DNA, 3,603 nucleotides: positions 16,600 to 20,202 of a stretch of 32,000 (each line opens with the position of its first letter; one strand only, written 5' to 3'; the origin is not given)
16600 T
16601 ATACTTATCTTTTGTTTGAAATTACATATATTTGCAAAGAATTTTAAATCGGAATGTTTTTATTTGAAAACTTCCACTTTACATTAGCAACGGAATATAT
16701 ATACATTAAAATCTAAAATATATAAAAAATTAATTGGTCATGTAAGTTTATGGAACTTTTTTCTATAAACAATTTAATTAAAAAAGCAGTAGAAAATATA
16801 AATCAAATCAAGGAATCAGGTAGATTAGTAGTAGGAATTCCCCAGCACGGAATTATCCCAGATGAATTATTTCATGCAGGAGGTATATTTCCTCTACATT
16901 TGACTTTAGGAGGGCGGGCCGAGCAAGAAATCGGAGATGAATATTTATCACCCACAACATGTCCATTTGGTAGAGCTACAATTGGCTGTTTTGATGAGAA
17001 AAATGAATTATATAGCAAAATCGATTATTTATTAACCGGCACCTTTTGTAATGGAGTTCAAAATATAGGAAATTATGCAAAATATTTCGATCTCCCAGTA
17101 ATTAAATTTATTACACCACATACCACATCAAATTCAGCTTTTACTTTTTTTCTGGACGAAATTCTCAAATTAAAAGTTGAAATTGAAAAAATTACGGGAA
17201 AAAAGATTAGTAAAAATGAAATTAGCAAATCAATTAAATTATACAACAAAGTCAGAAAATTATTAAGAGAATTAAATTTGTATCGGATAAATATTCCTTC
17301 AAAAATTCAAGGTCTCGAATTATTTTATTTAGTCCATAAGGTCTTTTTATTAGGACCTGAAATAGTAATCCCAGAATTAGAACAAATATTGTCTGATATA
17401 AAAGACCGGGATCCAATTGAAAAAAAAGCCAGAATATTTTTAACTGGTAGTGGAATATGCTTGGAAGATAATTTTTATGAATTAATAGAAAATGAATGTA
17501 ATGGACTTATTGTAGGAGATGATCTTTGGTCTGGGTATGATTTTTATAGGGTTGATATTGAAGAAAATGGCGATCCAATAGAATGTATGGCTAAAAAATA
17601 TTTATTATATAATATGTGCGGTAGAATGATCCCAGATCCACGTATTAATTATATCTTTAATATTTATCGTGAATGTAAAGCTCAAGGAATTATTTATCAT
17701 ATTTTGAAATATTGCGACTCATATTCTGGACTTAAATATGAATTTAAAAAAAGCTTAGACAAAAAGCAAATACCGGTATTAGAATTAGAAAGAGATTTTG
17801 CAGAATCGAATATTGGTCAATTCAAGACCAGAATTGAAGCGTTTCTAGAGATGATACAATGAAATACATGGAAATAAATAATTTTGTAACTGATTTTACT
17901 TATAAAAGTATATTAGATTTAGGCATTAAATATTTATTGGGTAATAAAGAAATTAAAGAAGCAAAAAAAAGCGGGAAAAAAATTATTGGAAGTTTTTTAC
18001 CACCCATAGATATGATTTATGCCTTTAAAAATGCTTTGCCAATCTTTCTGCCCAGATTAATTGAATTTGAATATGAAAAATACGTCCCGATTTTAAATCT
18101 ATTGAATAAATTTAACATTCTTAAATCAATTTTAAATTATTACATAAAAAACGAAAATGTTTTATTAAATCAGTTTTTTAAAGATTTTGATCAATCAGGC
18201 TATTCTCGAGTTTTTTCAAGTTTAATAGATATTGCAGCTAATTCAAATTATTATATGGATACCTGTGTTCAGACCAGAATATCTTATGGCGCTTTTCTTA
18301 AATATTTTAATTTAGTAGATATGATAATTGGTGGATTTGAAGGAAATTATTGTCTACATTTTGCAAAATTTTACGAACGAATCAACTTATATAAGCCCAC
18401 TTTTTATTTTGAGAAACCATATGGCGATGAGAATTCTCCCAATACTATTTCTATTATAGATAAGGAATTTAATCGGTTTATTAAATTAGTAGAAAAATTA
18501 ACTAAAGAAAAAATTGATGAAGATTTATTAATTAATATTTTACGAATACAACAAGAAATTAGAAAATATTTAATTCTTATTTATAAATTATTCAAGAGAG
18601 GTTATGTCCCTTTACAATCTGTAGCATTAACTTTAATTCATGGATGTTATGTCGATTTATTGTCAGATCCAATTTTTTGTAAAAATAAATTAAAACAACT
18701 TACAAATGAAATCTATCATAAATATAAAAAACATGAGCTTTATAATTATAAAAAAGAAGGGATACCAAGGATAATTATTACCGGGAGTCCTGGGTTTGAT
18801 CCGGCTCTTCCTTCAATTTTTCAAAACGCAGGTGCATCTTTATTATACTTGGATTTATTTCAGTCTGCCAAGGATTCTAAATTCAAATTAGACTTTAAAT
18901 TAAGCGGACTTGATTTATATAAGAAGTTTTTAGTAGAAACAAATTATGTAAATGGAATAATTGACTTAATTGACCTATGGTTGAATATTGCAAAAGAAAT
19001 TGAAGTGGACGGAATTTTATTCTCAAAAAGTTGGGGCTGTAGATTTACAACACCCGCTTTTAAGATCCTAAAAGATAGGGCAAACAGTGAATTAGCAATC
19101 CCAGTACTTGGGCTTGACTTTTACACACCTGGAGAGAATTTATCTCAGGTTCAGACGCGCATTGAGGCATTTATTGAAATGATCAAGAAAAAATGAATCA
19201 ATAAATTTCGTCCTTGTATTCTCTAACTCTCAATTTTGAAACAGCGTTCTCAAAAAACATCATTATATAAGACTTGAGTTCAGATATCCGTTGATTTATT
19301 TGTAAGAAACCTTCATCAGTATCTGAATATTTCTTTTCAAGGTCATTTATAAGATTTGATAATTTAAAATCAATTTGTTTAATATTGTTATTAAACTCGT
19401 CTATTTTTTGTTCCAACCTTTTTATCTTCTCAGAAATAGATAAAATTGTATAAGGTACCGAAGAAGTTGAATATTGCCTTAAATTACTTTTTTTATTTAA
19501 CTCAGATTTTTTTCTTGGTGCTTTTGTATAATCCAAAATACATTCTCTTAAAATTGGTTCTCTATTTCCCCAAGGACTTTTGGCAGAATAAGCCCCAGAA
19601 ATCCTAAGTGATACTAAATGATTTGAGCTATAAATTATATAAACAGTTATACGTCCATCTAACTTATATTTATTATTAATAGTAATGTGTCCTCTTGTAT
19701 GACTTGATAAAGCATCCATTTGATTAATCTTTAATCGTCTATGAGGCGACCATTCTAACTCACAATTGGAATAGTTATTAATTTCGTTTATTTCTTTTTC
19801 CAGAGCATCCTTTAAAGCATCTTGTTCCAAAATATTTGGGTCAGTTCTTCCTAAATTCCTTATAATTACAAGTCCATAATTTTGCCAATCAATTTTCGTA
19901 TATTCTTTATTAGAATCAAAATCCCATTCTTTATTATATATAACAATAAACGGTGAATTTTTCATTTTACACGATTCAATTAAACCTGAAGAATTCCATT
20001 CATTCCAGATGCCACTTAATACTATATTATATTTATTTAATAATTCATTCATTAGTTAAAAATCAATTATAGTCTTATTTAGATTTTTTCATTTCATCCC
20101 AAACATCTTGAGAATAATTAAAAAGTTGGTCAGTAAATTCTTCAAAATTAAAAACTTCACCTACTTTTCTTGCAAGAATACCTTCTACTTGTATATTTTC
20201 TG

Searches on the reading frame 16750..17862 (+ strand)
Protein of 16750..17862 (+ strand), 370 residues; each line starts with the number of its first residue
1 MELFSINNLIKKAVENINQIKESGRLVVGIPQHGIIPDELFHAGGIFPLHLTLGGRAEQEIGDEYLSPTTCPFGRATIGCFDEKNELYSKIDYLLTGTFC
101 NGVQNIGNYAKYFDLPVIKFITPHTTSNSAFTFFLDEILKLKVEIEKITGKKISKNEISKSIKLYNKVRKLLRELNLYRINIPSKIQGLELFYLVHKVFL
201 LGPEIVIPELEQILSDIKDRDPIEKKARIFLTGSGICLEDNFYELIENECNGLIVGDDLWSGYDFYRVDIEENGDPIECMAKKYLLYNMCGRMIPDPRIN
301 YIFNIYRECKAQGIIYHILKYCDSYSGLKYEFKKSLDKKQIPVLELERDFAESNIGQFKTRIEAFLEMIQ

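Call 8: search_protein_families(library=pfam, proteins=[window:16750-17862:+], max_evalue=0.01)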
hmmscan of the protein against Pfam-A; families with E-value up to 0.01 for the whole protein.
window:16750-17862:+ (370 aa): 1 family
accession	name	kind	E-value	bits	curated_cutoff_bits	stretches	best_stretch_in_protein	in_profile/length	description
PF06050.19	HGD-D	-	1.3e-75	255.6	28.4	1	36-369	4-342/342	2-hydroxyglutaryl-CoA dehydratase, D-component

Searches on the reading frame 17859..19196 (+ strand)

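Call 8: search_protein_families(library=pfam, proteins=[window:17859-19196:+], max_evalue=0.01)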
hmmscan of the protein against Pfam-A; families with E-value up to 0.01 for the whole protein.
window:17859-19196:+ (445 aa): 1 family
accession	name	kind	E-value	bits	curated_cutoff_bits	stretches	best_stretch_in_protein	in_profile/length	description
PF06050.19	HGD-D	-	1.7e-37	130.2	28.4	1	122-442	26-342/342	2-hydroxyglutaryl-CoA dehydratase, D-component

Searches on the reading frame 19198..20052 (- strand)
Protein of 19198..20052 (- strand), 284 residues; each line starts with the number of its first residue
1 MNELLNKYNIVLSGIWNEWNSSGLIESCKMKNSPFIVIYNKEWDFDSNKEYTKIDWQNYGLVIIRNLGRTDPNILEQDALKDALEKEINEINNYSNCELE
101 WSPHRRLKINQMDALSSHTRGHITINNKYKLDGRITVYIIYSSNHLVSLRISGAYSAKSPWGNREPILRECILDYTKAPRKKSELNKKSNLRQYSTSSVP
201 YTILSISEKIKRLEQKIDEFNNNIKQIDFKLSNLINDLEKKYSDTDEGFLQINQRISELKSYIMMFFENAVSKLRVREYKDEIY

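Call 8: search_protein_families(library=pfam, proteins=[window:19198-20052:-], max_evalue=0.01)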
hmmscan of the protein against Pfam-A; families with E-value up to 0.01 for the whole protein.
window:19198-20052:- (284 aa): 1 family
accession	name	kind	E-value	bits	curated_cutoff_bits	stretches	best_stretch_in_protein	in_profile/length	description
PF07195.17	FliD_C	-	0.0034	17.3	25.4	1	77-253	140-235/236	Flagellar hook-associated protein 2 C-terminus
